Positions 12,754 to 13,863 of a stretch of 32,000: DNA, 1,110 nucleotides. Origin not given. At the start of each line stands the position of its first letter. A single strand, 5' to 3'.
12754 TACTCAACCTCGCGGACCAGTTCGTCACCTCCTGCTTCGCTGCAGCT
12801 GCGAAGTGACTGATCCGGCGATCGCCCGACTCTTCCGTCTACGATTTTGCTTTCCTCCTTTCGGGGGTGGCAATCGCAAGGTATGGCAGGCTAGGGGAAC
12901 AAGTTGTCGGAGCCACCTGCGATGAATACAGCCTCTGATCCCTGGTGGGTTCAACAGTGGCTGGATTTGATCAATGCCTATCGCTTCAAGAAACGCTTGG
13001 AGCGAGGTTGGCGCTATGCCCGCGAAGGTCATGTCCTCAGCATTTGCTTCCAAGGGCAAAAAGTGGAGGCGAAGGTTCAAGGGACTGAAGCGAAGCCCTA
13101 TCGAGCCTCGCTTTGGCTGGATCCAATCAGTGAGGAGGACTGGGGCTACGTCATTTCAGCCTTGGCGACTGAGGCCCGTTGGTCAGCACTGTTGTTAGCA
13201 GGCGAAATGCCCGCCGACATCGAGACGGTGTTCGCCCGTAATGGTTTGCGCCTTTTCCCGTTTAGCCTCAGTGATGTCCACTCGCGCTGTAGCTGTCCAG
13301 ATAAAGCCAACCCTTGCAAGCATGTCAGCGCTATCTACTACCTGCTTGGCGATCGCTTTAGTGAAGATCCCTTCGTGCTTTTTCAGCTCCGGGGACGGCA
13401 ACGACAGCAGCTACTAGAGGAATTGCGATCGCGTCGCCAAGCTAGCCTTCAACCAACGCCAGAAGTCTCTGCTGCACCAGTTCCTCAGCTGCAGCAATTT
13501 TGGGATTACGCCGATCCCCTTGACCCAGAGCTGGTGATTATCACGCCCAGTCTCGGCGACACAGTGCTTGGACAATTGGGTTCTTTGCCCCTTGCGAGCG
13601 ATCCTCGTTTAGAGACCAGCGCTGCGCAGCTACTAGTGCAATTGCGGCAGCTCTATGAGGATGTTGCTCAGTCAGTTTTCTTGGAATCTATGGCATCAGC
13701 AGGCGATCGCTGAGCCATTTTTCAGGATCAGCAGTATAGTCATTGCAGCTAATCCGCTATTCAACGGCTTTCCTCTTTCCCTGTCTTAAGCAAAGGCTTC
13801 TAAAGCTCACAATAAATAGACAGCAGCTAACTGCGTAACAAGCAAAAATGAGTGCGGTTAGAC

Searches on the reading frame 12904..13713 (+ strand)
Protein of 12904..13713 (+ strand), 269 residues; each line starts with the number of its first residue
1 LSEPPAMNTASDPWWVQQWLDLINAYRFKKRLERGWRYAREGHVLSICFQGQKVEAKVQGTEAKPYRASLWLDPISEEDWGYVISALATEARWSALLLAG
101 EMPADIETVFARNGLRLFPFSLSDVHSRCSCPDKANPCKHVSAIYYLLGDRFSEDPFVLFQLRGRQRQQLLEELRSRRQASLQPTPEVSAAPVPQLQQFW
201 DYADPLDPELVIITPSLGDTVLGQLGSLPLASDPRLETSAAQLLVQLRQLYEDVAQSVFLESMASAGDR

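Call 5: search_protein_families(library=pfam, proteins=[window:12904-13713:+])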
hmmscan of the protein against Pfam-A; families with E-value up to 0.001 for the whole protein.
window:12904-13713:+ (269 aa): 1 family
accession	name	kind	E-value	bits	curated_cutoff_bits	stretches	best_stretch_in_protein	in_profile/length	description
PF04434.22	SWIM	-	1.5e-05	24.9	19.6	1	123-147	9-36/38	SWIM zinc finger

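Call 8: find_homologous_proteins(query=window:12904-13713:+)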
Query window:12904-13713:+ (269 aa): 5104 proteins with E <= 0.001 among 7348 candidates; the best 120 are listed.
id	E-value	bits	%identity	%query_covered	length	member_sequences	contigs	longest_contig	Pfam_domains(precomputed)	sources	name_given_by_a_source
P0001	2.6e-173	593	100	98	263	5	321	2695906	PF04434.23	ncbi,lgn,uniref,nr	ncbi:SWIM zinc finger family protein [Synechococcus elongatus]|uniref:SWIM-type domain-containing pr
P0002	4.7e-143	493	83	98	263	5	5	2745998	PF04434.23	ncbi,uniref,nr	ncbi:SWIM zinc finger family protein [Synechococcus elongatus]|uniref:SWIM zinc finger family protei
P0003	1.6e-139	482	81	98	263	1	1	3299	PF04434.23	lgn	-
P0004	3.3e-108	379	66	93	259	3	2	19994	PF04434.23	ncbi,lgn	-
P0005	1.0e-106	374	64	94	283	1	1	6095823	PF04434.23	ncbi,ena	-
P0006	7.4e-104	365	61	99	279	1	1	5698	PF04434.23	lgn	-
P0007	5.1e-103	362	64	94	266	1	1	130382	PF04434.23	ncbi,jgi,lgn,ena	jgi:uncharacterized Zn finger protein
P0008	5.2e-102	359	62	92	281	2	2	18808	PF04434.23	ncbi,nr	ncbi:MAG: hypothetical protein HC857_14175 [Synechococcales cyanobacterium RU_4_20]|nr:hypothetical 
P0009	8.9e-102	358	64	94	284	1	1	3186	PF04434.23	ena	-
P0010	1.2e-101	358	63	94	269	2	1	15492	PF04434.23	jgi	jgi:uncharacterized Zn finger protein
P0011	1.3e-101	358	61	92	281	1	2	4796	PF04434.23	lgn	-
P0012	5.9e-101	355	63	94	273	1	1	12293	PF04434.23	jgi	-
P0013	6.7e-101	355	60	99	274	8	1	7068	PF04434.23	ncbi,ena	-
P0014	6.7e-100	352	59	100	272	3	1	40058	PF04434.23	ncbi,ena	-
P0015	7.3e-100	352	61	94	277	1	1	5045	PF04434.23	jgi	jgi:uncharacterized Zn finger protein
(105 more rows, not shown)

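Call 11: find_encoding_contigs(protein=P0002, flank=10000, max_places=6)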
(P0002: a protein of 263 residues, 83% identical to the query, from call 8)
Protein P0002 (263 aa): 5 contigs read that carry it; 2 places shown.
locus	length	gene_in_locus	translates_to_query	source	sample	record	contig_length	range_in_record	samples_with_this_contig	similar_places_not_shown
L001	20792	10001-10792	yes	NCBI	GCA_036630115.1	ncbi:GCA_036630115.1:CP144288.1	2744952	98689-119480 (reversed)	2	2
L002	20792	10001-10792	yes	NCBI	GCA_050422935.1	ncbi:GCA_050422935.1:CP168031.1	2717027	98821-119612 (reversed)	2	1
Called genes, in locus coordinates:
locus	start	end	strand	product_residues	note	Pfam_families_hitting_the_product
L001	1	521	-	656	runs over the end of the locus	-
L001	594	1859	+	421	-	PF03040:CemA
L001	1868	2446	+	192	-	PF02283:CobU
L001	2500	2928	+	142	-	-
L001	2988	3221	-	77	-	PF11347:CRR42-like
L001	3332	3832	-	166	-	-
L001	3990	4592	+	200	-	PF21176:RecR_HhH, PF02132:RecR_ZnF, PF13662:Toprim_4, PF01751:Toprim, PF21175:RecR_C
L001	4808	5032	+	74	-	-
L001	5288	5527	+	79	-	-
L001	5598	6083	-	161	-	-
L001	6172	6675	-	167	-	PF13599:Pentapeptide_4 (faint), PF13576:Pentapeptide_3 (faint), PF00805:Pentapeptide (weak)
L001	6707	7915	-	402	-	PF03816:LytR_cpsA_psr, PF13399:LytR_C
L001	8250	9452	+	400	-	PF04422:FrhB_FdhB_N, PF04432:FrhB_FdhB_C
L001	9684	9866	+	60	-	-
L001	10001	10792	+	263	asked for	PF04434:SWIM (weak)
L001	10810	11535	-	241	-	PF11318:DUF3120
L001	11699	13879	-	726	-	PF04879:Molybdop_Fe4S4, PF00384:Molybdopterin, PF01568:Molydop_binding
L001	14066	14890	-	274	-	PF00005:ABC_tran, PF13401:AAA_22 (faint)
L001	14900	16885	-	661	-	PF00005:ABC_tran, PF13379:NMT1_2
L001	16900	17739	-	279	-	PF00528:BPD_transp_1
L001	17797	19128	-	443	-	PF13379:NMT1_2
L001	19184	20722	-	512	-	PF03460:NIR_SIR_ferr, PF01077:NIR_SIR, PF03460:NIR_SIR_ferr, PF01077:NIR_SIR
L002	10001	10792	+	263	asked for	PF04434:SWIM (weak)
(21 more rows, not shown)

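Call 12: find_encoding_contigs(protein=P0001, flank=10000, max_places=8)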
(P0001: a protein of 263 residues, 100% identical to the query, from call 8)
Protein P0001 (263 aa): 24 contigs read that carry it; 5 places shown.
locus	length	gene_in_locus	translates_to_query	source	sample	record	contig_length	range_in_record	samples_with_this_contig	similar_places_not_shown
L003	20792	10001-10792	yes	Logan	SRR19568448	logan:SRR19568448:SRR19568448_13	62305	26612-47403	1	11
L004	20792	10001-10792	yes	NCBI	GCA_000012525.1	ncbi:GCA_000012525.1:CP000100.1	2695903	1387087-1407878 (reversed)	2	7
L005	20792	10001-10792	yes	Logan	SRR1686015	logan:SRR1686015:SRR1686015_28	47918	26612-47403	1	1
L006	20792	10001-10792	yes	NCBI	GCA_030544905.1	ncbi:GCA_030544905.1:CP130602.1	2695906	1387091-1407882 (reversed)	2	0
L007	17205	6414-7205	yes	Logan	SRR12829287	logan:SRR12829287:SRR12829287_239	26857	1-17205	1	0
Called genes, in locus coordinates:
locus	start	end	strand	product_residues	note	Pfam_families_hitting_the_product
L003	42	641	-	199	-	PF21176:RecR_HhH, PF02132:RecR_ZnF, PF13662:Toprim_4, PF01751:Toprim, PF21175:RecR_C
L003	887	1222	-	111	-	-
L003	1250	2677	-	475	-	PF00067:p450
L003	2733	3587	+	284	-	PF01040:UbiA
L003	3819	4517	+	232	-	PF01914:MarC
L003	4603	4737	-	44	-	-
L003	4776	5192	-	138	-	PF20133:HHL1-like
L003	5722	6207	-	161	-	-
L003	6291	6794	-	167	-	PF13599:Pentapeptide_4 (faint), PF13576:Pentapeptide_3 (faint), PF00805:Pentapeptide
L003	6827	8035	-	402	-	PF03816:LytR_cpsA_psr, PF13399:LytR_C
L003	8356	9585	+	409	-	PF04422:FrhB_FdhB_N, PF04432:FrhB_FdhB_C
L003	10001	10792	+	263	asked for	PF04434:SWIM (faint)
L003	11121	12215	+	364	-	-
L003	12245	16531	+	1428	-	PF00989:PAS, PF08448:PAS_4, PF13426:PAS_9, PF08447:PAS_3, PF01590:GAF, PF13185:GAF_2, PF00989:PAS, PF08448:PAS_4, +14 more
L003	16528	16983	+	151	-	PF00072:Response_reg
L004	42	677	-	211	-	PF21176:RecR_HhH, PF02132:RecR_ZnF, PF13662:Toprim_4, PF01751:Toprim, PF21175:RecR_C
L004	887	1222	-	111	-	-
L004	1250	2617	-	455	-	PF00067:p450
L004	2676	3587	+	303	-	PF01040:UbiA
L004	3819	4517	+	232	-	PF01914:MarC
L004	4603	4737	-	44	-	-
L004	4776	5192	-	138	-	PF20133:HHL1-like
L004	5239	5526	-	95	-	-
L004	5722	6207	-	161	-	-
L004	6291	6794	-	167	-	PF13599:Pentapeptide_4 (faint), PF13576:Pentapeptide_3 (faint), PF00805:Pentapeptide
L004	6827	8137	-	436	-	PF03816:LytR_cpsA_psr, PF13399:LytR_C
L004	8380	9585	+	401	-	PF04422:FrhB_FdhB_N, PF04432:FrhB_FdhB_C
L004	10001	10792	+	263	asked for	PF04434:SWIM (faint)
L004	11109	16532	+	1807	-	PF00989:PAS, PF08448:PAS_4, PF08447:PAS_3, PF13426:PAS_9, PF13185:GAF_2, PF08448:PAS_4, PF13185:GAF_2, PF08448:PAS_4, +12 more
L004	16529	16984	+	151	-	PF00072:Response_reg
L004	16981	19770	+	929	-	PF00072:Response_reg, PF13188:PAS_8, PF00989:PAS, PF08448:PAS_4, PF08447:PAS_3, PF13426:PAS_9, PF00990:GGDEF, PF00563:EAL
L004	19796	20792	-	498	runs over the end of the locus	PF07690:MFS_1, PF00083:Sugar_tr (weak), PF05977:MFS_3 (faint)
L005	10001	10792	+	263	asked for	PF04434:SWIM (faint)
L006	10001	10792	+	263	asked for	PF04434:SWIM (faint)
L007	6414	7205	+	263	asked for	PF04434:SWIM (faint)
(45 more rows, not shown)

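Call 17: find_related_loci(query=A1, collection=genome_contigs, flank=10000)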
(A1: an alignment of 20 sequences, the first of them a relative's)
Query A1 (263 aa) in genome_contigs; peptide patterns used: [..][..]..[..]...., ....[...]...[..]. (x = any residue, [..] = any of these).
600 stretches matched a pattern (row limit reached: there are more); 588 encode a relative of the query (tblastn E <= 1e-3); the best 80 are kept; 80 distinct loci.
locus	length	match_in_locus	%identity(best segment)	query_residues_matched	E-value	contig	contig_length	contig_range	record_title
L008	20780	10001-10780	64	8-261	3e-110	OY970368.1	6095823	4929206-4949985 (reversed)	MAG: uncultured cyanobacterium isolate MFD04716.bin.1.71 genome assembly, chromosome: 1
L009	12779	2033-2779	66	8-257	2e-106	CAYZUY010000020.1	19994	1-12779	MAG TPA_asm: uncultured bacterium isolate SRP193358_co1_792 genome assembly, contig: NODE_6683_length_19994_cov_4.409850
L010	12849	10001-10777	60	8-262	7e-101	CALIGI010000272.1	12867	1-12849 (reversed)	MAG: uncultured Pseudanabaenaceae cyanobacterium isolate R3_Bin_Bin_111_1 genome assembly, contig: c_000003248828, whole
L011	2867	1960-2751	61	8-262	1e-102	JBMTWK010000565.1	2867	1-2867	MAG: Prochlorothrix sp. isolate LKB_V7_S19_50percent_ser_metabat.54 NODE_20217_length_2867_cov_5.978663, whole genome sh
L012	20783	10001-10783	61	8-262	2e-99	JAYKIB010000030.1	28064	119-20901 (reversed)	MAG: Prochlorothrix sp. isolate 315547 NODE_13994710, whole genome shotgun sequence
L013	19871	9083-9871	58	8-257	1e-98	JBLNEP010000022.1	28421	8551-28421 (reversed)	MAG: Actinomycetota bacterium isolate MAG69 PRJNA853613_bin2_renamed_21, whole genome shotgun sequence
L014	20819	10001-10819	55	7-261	4e-96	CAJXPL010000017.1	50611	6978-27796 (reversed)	MAG TPA_asm: uncultured Synechococcus sp. isolate SRR3880208_bin.2_MetaBAT_v2.12.1_MAG genome assembly, contig: NODE_105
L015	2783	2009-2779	56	7-260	9e-99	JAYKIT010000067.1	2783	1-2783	MAG: Synechococcus sp. isolate 656000 NODE_25638106, whole genome shotgun sequence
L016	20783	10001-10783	56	7-262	8e-96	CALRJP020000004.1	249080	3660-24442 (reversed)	MAG: Rhizobium sp. Q54 isolate JJ-DHS19-233-1-mx-bin515 genome assembly, contig: JJ-OR12-02-C31, whole genome shotgun se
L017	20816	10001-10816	53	4-263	3e-95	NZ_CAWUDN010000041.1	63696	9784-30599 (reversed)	Nostoc sp. PCC 9305 isolate Nostoc CCY 9926 NODE_41_length_63696_cov_149.643123, whole genome shotgun sequence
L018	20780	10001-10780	57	7-260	9e-96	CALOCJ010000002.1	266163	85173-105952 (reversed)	MAG: Synechococcales cyanobacterium isolate HOU_bin.0036 genome assembly, contig: contig_8017, whole genome shotgun sequ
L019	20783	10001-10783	56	7-262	2e-95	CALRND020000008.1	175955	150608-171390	MAG: Synechococcus sp. UW140 isolate JJ-L4C1C4A3-408-1-m1-bin302 genome assembly, contig: JJ-L4C1C4A3-408-C8, whole geno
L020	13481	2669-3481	56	7-260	5e-95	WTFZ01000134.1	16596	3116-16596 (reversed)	MAG: Synechococcus sp. CO36386bin_29 NODE_1570_length_16596_cov_61.888580, whole genome shotgun sequence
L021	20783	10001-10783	56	7-260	6e-95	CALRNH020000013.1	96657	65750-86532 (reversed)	MAG: Synechococcus sp. UW140 isolate JJ-LA1A6-383-1-mx-bin619 genome assembly, contig: JJ-LA1A6-383-C30, whole genome sh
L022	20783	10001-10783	56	7-262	6e-95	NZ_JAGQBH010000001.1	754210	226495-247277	Cyanobium sp. N.Huapi 1H5 Nhuapi-1H5-C1, whole genome shotgun sequence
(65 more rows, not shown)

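Call 40: search_protein_families(library=pfam, proteins=[L004:11109-16532:+], max_evalue=0.00001)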
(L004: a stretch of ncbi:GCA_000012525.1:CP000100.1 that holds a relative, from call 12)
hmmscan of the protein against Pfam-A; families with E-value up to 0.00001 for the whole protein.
L004:11109-16532:+ (1807 aa): 10 families
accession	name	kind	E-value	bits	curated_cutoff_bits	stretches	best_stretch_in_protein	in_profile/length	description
PF08448.16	PAS_4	-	3.3e-56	188.7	23.1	4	1463-1564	1-110/110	PAS fold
PF00989.32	PAS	-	2.5e-45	153.6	22.6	3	503-588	4-90/113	PAS fold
PF13426.13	PAS_9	-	8.3e-41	138.9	27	3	517-608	8-102/103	PAS domain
PF08447.18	PAS_3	-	6.5e-38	129.3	25.6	2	523-591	2-72/89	PAS fold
PF13185.12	GAF_2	-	2.7e-34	118.8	28.6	2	631-774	2-135/136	GAF domain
PF02518.31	HATPase_c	-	1.4e-25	90.3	26.4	1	1690-1802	1-110/111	Histidine kinase-, DNA gyrase B-, and HSP90-like ATPase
PF13188.13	PAS_8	-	1.8e-22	78.8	21.8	0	1214-1259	6-51/65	PAS domain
PF00512.31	HisKA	-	2.3e-09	37.6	26.9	1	1583-1647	2-64/66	His Kinase A (phospho-acceptor) domain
PF12860.13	PAS_7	-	1.6e-07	31.9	27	0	1185-1205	94-114/115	PAS fold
PF13492.12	GAF_3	-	2e-07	31.9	27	0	1028-1082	76-129/129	GAF domain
